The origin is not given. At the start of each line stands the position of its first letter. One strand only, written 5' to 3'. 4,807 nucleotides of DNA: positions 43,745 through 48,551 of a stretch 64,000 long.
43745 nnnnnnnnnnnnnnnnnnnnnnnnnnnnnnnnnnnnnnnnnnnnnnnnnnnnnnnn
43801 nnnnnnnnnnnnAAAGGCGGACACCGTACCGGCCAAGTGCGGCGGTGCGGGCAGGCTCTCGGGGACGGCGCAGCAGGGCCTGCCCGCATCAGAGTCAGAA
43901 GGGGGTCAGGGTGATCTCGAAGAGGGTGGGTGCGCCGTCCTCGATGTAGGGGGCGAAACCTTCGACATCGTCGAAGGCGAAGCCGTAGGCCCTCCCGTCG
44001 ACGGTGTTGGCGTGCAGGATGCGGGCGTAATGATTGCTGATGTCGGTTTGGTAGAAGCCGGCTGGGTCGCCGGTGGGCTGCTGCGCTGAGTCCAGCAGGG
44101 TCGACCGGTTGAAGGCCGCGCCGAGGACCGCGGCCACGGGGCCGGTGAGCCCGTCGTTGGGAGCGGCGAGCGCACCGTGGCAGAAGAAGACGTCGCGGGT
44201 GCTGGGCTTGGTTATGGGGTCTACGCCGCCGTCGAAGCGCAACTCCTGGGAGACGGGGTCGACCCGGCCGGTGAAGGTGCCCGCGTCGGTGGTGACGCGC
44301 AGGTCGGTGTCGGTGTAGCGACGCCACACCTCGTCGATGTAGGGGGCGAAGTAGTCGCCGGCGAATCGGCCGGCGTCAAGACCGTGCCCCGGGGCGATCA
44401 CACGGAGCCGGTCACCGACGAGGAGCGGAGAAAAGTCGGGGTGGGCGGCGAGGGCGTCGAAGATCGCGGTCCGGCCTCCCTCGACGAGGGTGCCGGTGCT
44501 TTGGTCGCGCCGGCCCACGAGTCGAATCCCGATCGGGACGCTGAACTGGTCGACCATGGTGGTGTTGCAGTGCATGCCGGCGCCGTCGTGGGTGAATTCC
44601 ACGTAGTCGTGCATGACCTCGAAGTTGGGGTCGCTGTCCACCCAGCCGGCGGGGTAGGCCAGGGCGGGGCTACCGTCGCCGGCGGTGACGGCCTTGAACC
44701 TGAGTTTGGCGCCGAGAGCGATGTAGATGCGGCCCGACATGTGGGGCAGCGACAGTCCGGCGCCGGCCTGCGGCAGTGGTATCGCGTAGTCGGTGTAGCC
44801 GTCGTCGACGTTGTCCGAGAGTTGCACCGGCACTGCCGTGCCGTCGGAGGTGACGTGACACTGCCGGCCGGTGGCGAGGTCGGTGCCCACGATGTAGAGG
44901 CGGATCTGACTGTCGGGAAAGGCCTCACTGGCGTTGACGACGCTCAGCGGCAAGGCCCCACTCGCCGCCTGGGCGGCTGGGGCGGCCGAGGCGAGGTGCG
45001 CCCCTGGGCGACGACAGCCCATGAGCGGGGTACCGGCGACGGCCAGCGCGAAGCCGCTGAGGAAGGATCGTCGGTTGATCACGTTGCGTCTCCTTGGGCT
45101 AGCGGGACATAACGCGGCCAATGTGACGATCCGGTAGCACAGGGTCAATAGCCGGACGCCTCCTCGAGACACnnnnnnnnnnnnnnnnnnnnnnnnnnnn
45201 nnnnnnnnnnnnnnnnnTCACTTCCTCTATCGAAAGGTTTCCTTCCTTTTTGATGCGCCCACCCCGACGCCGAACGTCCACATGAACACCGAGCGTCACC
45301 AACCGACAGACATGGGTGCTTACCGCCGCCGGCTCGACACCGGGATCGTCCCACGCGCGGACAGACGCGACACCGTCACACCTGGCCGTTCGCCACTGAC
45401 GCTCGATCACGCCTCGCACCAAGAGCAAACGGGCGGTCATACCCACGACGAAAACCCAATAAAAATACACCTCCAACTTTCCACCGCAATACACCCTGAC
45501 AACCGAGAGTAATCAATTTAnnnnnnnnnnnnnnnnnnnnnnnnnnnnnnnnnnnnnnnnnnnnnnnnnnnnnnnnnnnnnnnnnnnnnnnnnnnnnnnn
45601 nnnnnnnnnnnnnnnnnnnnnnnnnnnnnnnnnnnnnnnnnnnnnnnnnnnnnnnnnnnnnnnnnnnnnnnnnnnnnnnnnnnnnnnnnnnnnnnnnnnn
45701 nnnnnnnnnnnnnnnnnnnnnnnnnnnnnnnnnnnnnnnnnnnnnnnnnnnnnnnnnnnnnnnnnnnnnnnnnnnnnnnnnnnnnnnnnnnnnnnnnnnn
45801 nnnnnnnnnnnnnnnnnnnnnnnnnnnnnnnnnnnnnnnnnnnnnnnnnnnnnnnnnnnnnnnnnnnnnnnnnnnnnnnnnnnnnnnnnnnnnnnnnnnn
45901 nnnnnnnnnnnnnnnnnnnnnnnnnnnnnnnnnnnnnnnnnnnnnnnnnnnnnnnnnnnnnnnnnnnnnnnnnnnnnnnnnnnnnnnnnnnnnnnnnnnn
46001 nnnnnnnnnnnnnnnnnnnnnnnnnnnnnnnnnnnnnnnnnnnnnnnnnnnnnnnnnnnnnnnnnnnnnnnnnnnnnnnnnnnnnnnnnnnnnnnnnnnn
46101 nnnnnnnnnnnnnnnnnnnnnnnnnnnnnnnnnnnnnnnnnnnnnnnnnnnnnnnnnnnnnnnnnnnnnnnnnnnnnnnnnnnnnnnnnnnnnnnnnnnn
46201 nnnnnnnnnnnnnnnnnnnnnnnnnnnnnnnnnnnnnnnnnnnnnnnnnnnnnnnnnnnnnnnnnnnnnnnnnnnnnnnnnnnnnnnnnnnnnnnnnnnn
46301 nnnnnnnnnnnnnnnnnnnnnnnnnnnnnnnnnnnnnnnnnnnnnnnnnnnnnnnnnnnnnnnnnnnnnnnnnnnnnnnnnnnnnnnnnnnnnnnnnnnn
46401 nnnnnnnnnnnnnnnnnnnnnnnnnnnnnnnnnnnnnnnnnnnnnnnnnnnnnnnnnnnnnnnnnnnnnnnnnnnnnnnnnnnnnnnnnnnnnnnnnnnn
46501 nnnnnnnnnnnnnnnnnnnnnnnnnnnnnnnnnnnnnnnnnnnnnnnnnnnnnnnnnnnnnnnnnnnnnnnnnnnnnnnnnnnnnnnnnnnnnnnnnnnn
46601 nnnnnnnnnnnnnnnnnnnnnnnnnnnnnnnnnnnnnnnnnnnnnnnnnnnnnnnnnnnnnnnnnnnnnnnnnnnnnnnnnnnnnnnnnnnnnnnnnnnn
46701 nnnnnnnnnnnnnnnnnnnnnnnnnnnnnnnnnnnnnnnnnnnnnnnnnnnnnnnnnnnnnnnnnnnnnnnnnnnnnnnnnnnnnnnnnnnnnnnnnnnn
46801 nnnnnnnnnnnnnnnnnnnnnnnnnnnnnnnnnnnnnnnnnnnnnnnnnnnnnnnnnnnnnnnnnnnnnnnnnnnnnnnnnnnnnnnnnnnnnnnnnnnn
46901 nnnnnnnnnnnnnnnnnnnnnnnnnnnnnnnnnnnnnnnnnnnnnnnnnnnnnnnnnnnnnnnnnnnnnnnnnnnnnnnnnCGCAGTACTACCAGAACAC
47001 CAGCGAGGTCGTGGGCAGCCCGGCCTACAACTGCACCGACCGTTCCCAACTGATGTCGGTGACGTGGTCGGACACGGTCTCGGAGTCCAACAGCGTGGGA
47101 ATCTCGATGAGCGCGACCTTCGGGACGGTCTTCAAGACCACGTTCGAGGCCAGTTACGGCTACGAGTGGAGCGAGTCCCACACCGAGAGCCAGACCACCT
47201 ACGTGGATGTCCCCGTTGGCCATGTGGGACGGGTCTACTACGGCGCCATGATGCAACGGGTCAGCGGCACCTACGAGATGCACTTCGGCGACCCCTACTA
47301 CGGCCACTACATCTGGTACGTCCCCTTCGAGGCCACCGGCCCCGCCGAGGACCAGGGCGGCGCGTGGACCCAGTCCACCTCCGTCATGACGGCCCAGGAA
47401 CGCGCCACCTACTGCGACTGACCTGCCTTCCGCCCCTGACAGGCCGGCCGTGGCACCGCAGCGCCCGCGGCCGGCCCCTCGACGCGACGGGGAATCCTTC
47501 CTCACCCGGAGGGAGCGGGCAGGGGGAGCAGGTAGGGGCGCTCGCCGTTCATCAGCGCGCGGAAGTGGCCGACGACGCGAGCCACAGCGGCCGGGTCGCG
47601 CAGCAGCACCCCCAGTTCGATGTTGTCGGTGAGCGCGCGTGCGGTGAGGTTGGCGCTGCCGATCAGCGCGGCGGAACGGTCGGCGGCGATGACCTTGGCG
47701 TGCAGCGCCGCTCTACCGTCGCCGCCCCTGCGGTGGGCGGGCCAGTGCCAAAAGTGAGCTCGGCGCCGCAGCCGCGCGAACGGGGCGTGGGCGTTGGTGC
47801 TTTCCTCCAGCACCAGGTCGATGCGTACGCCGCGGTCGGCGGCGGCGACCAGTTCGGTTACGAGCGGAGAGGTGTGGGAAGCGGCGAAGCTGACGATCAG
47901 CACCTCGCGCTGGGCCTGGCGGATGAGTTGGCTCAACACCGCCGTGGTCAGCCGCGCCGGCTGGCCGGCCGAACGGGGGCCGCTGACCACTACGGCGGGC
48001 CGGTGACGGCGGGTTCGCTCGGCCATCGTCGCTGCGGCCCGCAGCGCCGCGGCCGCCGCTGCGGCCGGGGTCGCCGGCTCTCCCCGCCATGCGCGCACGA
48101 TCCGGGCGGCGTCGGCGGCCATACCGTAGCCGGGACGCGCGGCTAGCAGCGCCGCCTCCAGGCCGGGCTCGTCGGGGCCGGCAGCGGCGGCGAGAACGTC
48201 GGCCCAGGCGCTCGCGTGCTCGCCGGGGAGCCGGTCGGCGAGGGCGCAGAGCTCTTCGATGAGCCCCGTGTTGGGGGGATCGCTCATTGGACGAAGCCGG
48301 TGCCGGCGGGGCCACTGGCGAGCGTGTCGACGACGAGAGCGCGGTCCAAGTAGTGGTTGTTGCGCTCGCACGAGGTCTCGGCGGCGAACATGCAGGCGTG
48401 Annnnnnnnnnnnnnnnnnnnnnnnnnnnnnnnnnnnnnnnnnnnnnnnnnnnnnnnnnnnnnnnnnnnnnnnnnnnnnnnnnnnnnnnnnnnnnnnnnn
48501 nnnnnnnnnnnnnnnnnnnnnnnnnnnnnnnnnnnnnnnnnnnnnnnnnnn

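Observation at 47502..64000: A ~16.5-kb defence island stacking at least six conflict systems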

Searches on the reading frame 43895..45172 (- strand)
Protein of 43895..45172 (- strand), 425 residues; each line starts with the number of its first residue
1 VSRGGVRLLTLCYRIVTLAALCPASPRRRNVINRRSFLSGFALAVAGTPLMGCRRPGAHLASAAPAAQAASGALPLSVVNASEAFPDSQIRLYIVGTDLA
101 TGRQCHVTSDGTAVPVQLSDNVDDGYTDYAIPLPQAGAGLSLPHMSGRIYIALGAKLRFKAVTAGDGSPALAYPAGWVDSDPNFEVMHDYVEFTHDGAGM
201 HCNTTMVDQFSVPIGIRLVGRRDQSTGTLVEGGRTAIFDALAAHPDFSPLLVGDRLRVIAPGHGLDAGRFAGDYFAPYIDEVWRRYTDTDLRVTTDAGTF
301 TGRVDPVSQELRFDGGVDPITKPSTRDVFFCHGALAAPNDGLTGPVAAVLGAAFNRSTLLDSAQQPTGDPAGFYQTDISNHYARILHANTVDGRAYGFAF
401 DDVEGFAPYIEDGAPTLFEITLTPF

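Call 7: search_protein_families(library=pfam, proteins=[window:43895-45172:-], max_evalue=0.01)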
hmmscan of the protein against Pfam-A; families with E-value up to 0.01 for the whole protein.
window:43895-45172:- (425 aa): 1 family
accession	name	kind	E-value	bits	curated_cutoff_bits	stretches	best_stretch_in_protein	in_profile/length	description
PF16483.10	Glyco_hydro_64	-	7.6e-96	322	27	1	73-422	2-370/370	Beta-1,3-glucanase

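Call 9: search_protein_families(library=padloc, proteins=[window:43895-45172:-], max_evalue=0.001)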
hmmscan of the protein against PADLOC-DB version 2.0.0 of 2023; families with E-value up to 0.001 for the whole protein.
window:43895-45172:- (425 aa): 0 families

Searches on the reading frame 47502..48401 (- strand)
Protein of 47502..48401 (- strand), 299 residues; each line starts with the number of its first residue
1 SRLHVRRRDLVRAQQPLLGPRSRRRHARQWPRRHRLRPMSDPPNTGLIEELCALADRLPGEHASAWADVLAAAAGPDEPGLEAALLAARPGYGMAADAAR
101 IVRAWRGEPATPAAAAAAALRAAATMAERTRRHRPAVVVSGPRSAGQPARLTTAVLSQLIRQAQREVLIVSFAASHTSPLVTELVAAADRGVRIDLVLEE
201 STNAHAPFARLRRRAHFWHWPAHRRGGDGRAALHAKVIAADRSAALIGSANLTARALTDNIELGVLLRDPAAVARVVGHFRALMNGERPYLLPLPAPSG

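Call 6: search_protein_families(library=pfam, proteins=[window:47502-48401:-], max_evalue=0.01)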
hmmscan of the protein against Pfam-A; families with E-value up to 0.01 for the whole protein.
window:47502-48401:- (299 aa): 4 families
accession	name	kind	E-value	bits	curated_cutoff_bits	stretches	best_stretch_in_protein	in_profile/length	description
PF13091.12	PLDc_2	-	1.8e-18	67.1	27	1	157-283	2-131/132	PLD-like domain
PF13191.12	AAA_16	-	0.0014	19.6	32.6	1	121-237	10-120/167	AAA ATPase domain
PF11495.14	Regulator_TrmB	-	0.0021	17.8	22.2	1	156-277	15-121/233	Archaeal transcriptional regulator TrmB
PF13090.12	PP_kinase_C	-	0.0028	17.6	25.8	0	240-284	99-143/172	Polyphosphate kinase C-terminal domain 2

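Call 8: search_protein_families(library=padloc, proteins=[window:47502-48401:-], max_evalue=0.001)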
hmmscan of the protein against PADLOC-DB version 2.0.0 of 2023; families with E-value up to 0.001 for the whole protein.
window:47502-48401:- (299 aa): 30 families (the best 25 are shown)
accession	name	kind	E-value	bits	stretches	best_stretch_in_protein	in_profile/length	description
PDLC02607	DrmC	-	1.1e-85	285.1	1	47-291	6-261/265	DrmC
PDLC02585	DrmC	-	2e-38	130.4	1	98-285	52-246/253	DrmC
PDLC02588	DrmC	-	1e-37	128.2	1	79-285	32-245/256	DrmC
PDLC02595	DrmC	-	1.1e-34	118.4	1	86-285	46-260/269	DrmC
PDLC02605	DrmC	-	3.4e-32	110.1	1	47-286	8-262/270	DrmC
PDLC02606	DrmC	-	1.5e-29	101.1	1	120-285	2-175/182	DrmC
PDLC02597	DrmC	-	2.1e-27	94.6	1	113-275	58-226/242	DrmC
PDLC02589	DrmC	-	8.2e-26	88.7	1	117-286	74-256/264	DrmC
PDLC02614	DrmC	-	2e-23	80.9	1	137-273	7-141/153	DrmC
PDLC02616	DrmC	-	3.5e-21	73.8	1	124-281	54-213/224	DrmC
PDLC02602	DrmC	-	4.1e-21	73.4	1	100-277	55-242/381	DrmC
PDLC02587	DrmC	-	5.1e-21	72.9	1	117-285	64-257/267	DrmC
PDLC02608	DrmC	-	1.5e-20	71.6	1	137-276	3-144/162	DrmC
PDLC02591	DrmC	-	3.6e-18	63.7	1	117-286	75-253/260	DrmC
PDLC02612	DrmC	-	4.8e-18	63.5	1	115-284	60-225/235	DrmC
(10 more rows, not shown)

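Call 90: search_protein_families(library=ncbifam, proteins=[window:47502-48287:-], max_evalue=0.00001)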
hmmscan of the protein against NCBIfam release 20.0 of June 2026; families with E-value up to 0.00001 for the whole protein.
window:47502-48287:- (261 aa): 4 families
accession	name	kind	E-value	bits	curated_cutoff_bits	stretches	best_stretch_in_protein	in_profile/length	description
NF038319.1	DISARM_DrmC_I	equivalog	1.5e-59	201.4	133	1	17-246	2-235/236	DISARM system phospholipase D-like protein DrmC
NF008427.0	PRK11263.1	equivalog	1.2e-08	34.5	281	1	118-247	212-341/409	cardiolipin synthase ClsB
NF010490.0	PRK13912.1-1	equivalog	2.8e-07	30.8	211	1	116-232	33-142/159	nuclease NucT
NF010492.0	PRK13912.1-3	equivalog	7.5e-06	25.6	297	0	116-247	37-173/178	nuclease NucT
